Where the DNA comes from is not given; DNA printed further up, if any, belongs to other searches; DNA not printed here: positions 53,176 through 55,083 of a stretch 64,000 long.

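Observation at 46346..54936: Three-gene module: two tandem cyclase-like/P-loop/TPR STAND paralogs plus a translationally coupled unknown protein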

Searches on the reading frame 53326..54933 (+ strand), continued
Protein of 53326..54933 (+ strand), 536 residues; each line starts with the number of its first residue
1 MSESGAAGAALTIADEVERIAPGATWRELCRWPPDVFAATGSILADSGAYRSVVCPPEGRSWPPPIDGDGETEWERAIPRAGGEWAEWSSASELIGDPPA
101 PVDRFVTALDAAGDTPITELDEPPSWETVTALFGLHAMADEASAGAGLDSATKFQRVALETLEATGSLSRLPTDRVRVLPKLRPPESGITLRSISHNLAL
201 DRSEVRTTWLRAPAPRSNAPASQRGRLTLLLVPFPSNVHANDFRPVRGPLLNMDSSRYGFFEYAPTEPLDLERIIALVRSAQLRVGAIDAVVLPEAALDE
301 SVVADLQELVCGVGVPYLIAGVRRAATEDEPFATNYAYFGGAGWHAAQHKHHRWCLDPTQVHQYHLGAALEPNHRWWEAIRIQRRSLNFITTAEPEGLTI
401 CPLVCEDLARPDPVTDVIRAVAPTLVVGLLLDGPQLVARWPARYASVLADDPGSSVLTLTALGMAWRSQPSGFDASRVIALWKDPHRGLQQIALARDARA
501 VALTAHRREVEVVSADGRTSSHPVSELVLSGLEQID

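Call 30: search_protein_families(library=pfam, proteins=[L020:3281-6178:+, L016:4021-6489:+, L022:3641-6484:-, L026:3737-6538:-, L033:10714-13575:-, L020:6554-7537:-, L020:6362-7861:+, L009:770-2359:+, L020:7872-9974:+], max_evalue=0.001)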
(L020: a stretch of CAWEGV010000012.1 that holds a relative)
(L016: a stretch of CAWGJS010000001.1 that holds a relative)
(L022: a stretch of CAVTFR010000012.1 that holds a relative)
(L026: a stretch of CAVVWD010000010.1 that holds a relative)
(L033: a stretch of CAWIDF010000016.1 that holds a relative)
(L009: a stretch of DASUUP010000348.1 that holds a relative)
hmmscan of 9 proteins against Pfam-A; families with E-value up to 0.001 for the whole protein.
L020:3281-6178:+ (965 aa): 10 families
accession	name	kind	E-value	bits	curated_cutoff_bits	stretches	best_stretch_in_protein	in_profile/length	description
PF00196.25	GerE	-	2.8e-20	72.1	23.5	1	905-957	3-55/57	Bacterial regulatory proteins, luxR family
PF13424.12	TPR_12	-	1.5e-14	54.3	30.1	2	603-674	3-76/77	Tetratricopeptide repeat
PF13374.12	TPR_10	-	1.7e-08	34.6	27.5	0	726-757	5-36/42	Tetratricopeptide repeat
PF13384.12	HTH_23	-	3.1e-06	27.3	24.6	1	910-941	8-39/50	Homeodomain-like domain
PF17874.7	TPR_MalT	-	3.3e-06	27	45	1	605-798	3-196/336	MalT-like TPR region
PF08281.18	Sigma70_r4_2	-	5.1e-06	26.5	25.7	1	904-947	10-54/54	Sigma-70, region 4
PF13481.12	AAA_25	-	6.3e-06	26.4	27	1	167-220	10-65/195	AAA domain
PF04545.22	Sigma70_r4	-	7.9e-05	22.5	24.1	1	905-947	5-48/50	Sigma-70, region 4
PF07719.23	TPR_2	-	9.7e-05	22.6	27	0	725-753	3-31/34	Tetratricopeptide repeat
PF14493.12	HTH_40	-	0.00053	20.7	27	0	913-946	6-39/89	Helix-turn-helix domain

L016:4021-6489:+ (822 aa): 9 families
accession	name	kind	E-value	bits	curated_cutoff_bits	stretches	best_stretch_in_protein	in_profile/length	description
PF00196.25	GerE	-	5.2e-18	64.9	23.5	1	760-814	1-55/57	Bacterial regulatory proteins, luxR family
PF13424.12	TPR_12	-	2.8e-14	53.5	30.1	2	451-522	3-76/77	Tetratricopeptide repeat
PF08281.18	Sigma70_r4_2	-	5.8e-05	23.1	25.7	1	758-804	7-54/54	Sigma-70, region 4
PF13384.12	HTH_23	-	0.00015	21.9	24.6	0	767-798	8-39/50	Homeodomain-like domain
PF13374.12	TPR_10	-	0.00019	21.7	27.5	0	451-484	2-35/42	Tetratricopeptide repeat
PF20703.3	nSTAND1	-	0.00051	20.2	27.1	0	11-127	10-133/379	Novel STAND NTPase 1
PF13191.12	AAA_16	-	0.0006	20.8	32.6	1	17-72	2-56/167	AAA ATPase domain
PF13401.12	AAA_22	-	0.00066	20.4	27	0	35-126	6-97/130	AAA domain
PF13936.12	HTH_38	-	0.00068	19.8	27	0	771-797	15-41/44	Helix-turn-helix domain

L022:3641-6484:- (947 aa): 2 families
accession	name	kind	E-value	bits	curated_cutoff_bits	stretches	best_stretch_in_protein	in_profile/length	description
PF13191.12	AAA_16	-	2.1e-18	67.8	32.6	1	30-180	1-159/167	AAA ATPase domain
PF13401.12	AAA_22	-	1.3e-05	26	27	1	52-183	4-109/130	AAA domain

L026:3737-6538:- (933 aa): 6 families
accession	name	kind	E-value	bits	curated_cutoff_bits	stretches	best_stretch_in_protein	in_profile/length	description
PF00196.25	GerE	-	4.6e-18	65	23.5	1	857-911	2-56/57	Bacterial regulatory proteins, luxR family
PF13191.12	AAA_16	-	1e-15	59.1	32.6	1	10-166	2-166/167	AAA ATPase domain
PF08281.18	Sigma70_r4_2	-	2.8e-06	27.3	25.7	1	856-900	9-54/54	Sigma-70, region 4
PF13384.12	HTH_23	-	5.2e-05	23.4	24.6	1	863-901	8-45/50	Homeodomain-like domain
PF04967.18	HTH_10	-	0.00013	22.1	23.1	1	873-900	24-51/53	HTH DNA binding domain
PF04545.22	Sigma70_r4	-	0.00075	19.4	24.1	0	856-900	3-48/50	Sigma-70, region 4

L033:10714-13575:- (953 aa): 2 families
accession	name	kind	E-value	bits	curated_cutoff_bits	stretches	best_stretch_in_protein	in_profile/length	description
PF13191.12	AAA_16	-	7.9e-17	62.7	32.6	1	47-197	2-159/167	AAA ATPase domain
PF00196.25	GerE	-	1.2e-12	47.7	23.5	1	895-946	2-53/57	Bacterial regulatory proteins, luxR family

L020:6554-7537:- (327 aa): 0 families

L020:6362-7861:+ (499 aa): 1 family
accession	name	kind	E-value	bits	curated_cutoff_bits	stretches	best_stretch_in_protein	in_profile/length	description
PF06772.16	LtrA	-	2.1e-68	231.6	31.9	1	121-466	2-354/356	Bacterial low temperature requirement A protein (LtrA)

L009:770-2359:+ (529 aa): 5 families
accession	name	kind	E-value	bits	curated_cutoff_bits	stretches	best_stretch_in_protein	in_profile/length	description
PF07730.19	HisKA_3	-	9.2e-12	45.8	24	1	330-395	1-68/68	Histidine kinase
PF02518.31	HATPase_c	-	1.4e-09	38.8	26.4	1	435-528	3-108/111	Histidine kinase-, DNA gyrase B-, and HSP90-like ATPase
PF13492.12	GAF_3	-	2.5e-08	34.8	27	1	180-305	3-129/129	GAF domain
PF13185.12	GAF_2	-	2e-05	25.3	28.6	1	177-304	2-136/136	GAF domain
PF01590.32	GAF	-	0.00068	20.6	22.4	0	179-303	2-133/133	GAF domain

L020:7872-9974:+ (700 aa): 0 families
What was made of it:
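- On LAL / LuxR-type large ATP-binding regulators: Neighbouring LAL proteins in other loci score GerE at E 1e-12 to 1e-20 with the same tool (call 30).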

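Call 39: find_related_loci(query=window:53326-54933:+, collection=metagenome_contigs, flank=8000)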
Query window:53326-54933:+ (536 aa) in metagenome_contigs; peptide patterns used: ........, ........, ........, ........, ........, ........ (x = any residue, [..] = any of these).
128 stretches matched a pattern; 16 encode a relative of the query (tblastn E <= 1e-3); 16 distinct loci.
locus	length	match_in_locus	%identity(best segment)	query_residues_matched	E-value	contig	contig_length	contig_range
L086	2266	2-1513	75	37-535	0e+0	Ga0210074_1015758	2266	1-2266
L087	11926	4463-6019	63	11-535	0e+0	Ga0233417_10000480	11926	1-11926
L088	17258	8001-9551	63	11-536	0e+0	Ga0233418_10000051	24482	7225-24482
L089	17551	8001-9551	63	11-536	0e+0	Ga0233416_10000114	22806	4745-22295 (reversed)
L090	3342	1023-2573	61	10-535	0e+0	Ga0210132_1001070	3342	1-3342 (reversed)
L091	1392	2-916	78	231-535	6e-174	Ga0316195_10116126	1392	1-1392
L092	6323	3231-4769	41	12-535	1e-114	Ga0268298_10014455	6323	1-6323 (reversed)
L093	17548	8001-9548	43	12-518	2e-113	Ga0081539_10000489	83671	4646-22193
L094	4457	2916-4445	42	16-519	4e-111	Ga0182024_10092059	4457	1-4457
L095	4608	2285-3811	42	29-525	3e-102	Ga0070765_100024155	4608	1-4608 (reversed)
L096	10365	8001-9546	76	12-535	3e-162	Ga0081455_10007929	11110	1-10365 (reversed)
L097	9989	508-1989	38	31-526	2e-82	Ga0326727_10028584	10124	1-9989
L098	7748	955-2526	35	32-531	9e-69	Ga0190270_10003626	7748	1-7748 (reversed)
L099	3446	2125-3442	37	29-461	2e-72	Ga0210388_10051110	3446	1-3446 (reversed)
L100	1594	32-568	53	344-522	3e-51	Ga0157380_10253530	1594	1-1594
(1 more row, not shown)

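Call 69: search_protein_families(library=pfam, alignment_id=A1, max_evalue=10)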
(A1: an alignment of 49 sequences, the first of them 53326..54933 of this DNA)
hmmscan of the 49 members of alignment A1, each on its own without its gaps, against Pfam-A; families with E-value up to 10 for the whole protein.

A. member 1, window:53326-54933:+ (536 aa): 0 families

B. families by the number of members that match (of 49 scanned): 17 families
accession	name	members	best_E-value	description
PF00989.32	PAS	8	8.7e-08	PAS fold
PF08448.16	PAS_4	8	1.7e-07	PAS fold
PF13426.13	PAS_9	8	1.3e-06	PAS domain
PF13188.13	PAS_8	8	3.5e-05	PAS domain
PF12860.13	PAS_7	4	0.00053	PAS fold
PF08447.18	PAS_3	2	0.082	PAS fold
PF20082.4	DUF6476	1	0.0026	Family of unknown function (DUF6476)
PF00710.25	Asparaginase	1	0.026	Asparaginase, N-terminal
PF25628.1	Shotoku_capsid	1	0.032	Shotokuvirus capsid protein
PF09905.14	VF530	1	0.05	DNA-binding protein VF530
PF14760.11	Rnk_N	1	0.095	Rnk N-terminus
PF11383.14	DUF3187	1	0.14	Protein of unknown function (DUF3187)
PF17665.6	DUF5527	1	0.19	Family of unknown function (DUF5527)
PF15354.11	KAAG1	1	0.22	Kidney-associated antigen 1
PF14773.11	VIGSSK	1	0.22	Helicase-associated putative binding domain, C-terminal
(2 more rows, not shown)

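Call 72: search_protein_families(library=pfam, proteins=[L061:6615-8000:+, L072:6939-8000:+, L005:3488-4384:+, L056:7260-8000:+, L053:7479-8000:+, L096:3612-6338:-], max_evalue=0.001)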
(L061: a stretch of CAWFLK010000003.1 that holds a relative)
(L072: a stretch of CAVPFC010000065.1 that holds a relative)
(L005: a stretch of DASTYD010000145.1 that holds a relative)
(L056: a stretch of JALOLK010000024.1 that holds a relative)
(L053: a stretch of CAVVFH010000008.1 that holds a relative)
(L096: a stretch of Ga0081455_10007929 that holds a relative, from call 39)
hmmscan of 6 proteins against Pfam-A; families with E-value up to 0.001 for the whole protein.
L061:6615-8000:+ (462 aa): 0 families

L072:6939-8000:+ (354 aa): 0 families

L005:3488-4384:+ (299 aa): 0 families

L056:7260-8000:+ (247 aa): 0 families

L053:7479-8000:+ (174 aa): 0 families

L096:3612-6338:- (908 aa): 7 families
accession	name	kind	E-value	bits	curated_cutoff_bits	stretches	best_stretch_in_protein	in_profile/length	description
PF00122.25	E1-E2_ATPase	-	1.4e-49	168.5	28.1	1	120-313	2-181/181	E1-E2 ATPase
PF00689.26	Cation_ATPase_C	-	3.3e-38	131.6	27.3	1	722-891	2-174/175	Cation transporting ATPase, C-terminus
PF13246.12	Cation_ATPase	-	1.1e-20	73.9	21.7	1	393-475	5-91/91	Cation transport ATPase (P-type)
PF00690.31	Cation_ATPase_N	-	3.5e-20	71.9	20.4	1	11-79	1-69/69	Cation transporter/ATPase, N-terminus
PF00702.32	Hydrolase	-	6.6e-16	59.7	26.4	1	331-649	3-191/191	haloacid dehalogenase-like hydrolase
PF08282.18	Hydrolase_3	-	0.0002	21.6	20.9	0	629-674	203-247/255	haloacid dehalogenase-like hydrolase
PF12710.13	HAD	-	0.00024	22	27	1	542-646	87-189/189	haloacid dehalogenase-like hydrolase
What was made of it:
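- Tried and rejected: Apparent N-terminal extensions of C homologues (L061, L072, L005, L056, L053): no domains, so these are probably over-extended ORFs in high-GC DNA (call 72).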

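Call 81: search_protein_representatives(alignment_id=A1)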
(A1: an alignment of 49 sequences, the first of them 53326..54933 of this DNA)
Query: 49 sequences, 538 profile positions. Proteins with E-value up to 0.001 (for the whole library): 2591; up to 1e-10: 2048; up to 1e-30: 1499. The best 150 are listed.
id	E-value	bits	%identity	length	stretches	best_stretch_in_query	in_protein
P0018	5.4e-246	833.9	-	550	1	12-537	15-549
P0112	3.7e-235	798.1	-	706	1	10-537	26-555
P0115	8.0e-225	764.0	-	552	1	13-537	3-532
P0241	2.0e-204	696.7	-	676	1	17-537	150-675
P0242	1.3e-187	641.2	-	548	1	12-538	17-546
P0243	1.1e-182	625.0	-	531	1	17-538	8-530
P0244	7.4e-179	612.3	-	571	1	32-538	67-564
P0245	1.1e-175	601.9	-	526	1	19-533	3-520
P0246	1.5e-175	601.4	-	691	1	15-536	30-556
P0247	5.2e-175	599.6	-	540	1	10-537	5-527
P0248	1.5e-173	594.8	-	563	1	12-537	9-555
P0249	5.1e-173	593.0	-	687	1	8-538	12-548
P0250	1.1e-171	588.7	-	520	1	20-537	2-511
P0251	4.9e-167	573.3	-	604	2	76-538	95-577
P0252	8.9e-164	562.5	-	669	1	27-538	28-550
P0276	5.3e-147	507.2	-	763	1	37-538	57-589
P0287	1.5e-141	489.2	-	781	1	20-535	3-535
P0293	5.6e-140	484.0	-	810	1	13-532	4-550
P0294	1.6e-139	482.5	-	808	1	32-533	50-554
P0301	7.4e-138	477.0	-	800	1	13-536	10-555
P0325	2.4e-133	462.1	-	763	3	158-537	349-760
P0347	1.5e-130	452.9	-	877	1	28-525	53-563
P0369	1.5e-128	446.3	-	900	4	347-537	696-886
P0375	5.5e-128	444.4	-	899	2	158-527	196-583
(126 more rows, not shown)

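Call 82: search_protein_families(library=pfam, proteins=[P0293, P0294, P0301, P0287, P0347, P0369, P0375, P0276, P0241, P0325], max_evalue=0.001)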
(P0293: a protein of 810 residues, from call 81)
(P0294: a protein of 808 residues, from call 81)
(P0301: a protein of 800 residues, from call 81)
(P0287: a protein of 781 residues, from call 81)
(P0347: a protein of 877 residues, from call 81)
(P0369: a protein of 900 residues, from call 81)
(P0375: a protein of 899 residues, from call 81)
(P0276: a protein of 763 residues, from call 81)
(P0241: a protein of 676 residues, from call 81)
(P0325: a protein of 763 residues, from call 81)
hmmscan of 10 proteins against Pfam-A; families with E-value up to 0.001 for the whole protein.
P0293 (810 aa): 0 families

P0294 (808 aa): 0 families

P0301 (800 aa): 0 families

P0287 (781 aa): 0 families

P0347 (877 aa): 0 families

P0369 (900 aa): 0 families

P0375 (899 aa): 0 families

P0276 (763 aa): 0 families

P0241 (676 aa): 3 families
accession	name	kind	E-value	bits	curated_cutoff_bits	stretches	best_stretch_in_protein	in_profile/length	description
PF08448.16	PAS_4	-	6.4e-07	30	23.1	1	10-105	4-95/110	PAS fold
PF00989.32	PAS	-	0.00036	20.9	22.6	1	10-103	10-100/113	PAS fold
PF13188.13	PAS_8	-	0.00041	20.6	21.8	0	10-53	9-50/65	PAS domain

P0325 (763 aa): 0 families

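Call 84: list_cluster_members(proteins=[P0001, P0121, P0131, P0045, P0013])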
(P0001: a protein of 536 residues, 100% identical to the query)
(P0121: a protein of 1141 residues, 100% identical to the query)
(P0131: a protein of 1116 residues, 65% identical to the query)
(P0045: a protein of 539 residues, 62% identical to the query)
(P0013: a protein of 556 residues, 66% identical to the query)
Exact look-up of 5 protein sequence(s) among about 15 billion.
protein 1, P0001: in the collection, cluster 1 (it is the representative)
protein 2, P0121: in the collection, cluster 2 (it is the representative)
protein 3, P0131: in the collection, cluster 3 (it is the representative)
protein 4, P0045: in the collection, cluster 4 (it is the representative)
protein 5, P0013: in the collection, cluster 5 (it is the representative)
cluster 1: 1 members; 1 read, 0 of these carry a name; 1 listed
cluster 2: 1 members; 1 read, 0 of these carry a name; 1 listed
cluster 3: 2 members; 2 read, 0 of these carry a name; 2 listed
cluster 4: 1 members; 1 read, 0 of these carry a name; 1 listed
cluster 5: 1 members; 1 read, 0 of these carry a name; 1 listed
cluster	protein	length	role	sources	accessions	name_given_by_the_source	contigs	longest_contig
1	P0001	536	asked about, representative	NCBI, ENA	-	-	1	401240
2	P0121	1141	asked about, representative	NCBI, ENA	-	-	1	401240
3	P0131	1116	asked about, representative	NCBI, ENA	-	-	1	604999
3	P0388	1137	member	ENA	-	-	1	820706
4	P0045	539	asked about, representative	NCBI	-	-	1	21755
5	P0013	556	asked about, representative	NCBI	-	-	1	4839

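Call 88: search_protein_families(library=phrogs, proteins=[window:53326-54933:+], max_evalue=0.001)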
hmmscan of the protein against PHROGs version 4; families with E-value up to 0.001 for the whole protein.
window:53326-54933:+ (536 aa): 0 families

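Call 89: fold_search(model_id=the predicted structure, library=viral)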
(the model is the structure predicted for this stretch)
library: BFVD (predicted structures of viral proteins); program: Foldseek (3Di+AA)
matches with E <= 10: 275; with E <= 0.001: 0
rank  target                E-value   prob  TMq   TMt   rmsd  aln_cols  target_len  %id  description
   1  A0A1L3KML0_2          5.4e-02  0.04  0.10  0.07  24.9       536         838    9  RNA-directed RNA polymerase (Fragment) [Beihai rhabdo-like virus 3]
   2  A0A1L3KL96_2          5.7e-02  0.25  0.10  0.04  18.9       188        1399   12  (no name in the UniProt tables at hand)
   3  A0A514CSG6            1.5e-01  0.06  0.13  0.15  21.4       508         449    9  DNA helicase [Achromobacter phage Motura]
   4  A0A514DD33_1          1.8e-01  0.05  0.08  0.06  18.0       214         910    9  RNA-dependent RNA polymerase [Riboviria sp.]
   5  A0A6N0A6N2            1.9e-01  0.06  0.11  0.10  23.4       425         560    8  RecA-like DNA recombinase [Microbacterium phage Glamour]
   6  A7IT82                2.2e-01  0.21  0.11  0.22   8.6       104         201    6  Uncharacterized protein m002R [Paramecium bursaria Chlorella virus MT325]
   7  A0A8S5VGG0            2.3e-01  0.16  0.20  0.28  12.2       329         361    9  Putative phosphohydrolase [Myoviridae sp. ctkfK18]
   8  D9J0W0                2.4e-01  0.06  0.11  0.19  18.8       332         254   10  Gp162 [Brochothrix phage A9]
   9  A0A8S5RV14            2.7e-01  0.04  0.11  0.12  23.9       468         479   10  DNA 5'-3' helicase [Siphoviridae sp. ctHip2]
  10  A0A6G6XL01            3.0e-01  0.04  0.11  0.13  21.4       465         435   11  (no name in the UniProt tables at hand)
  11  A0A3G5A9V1            3.0e-01  0.02  0.07  0.05  25.3       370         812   10  Uncharacterized protein [Hyperionvirus sp.]
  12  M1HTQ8                3.4e-01  0.54  0.16  0.42   6.6       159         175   16  (no name in the UniProt tables at hand)
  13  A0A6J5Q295            3.4e-01  0.10  0.12  0.21  12.1       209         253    8  N-acetylneuraminic acid synthase, N-terminal [uncultured Caudovirales phage]
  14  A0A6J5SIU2            3.4e-01  0.02  0.09  0.08  26.7       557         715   10  AAA domain containing protein [uncultured Caudovirales phage]
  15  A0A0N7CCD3            3.8e-01  0.02  0.07  0.08  22.2       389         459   14  (no name in the UniProt tables at hand)
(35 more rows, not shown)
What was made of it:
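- Tried and rejected: Fold search of the full model against viral structures: nothing at E <= 0.001 (call 89).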
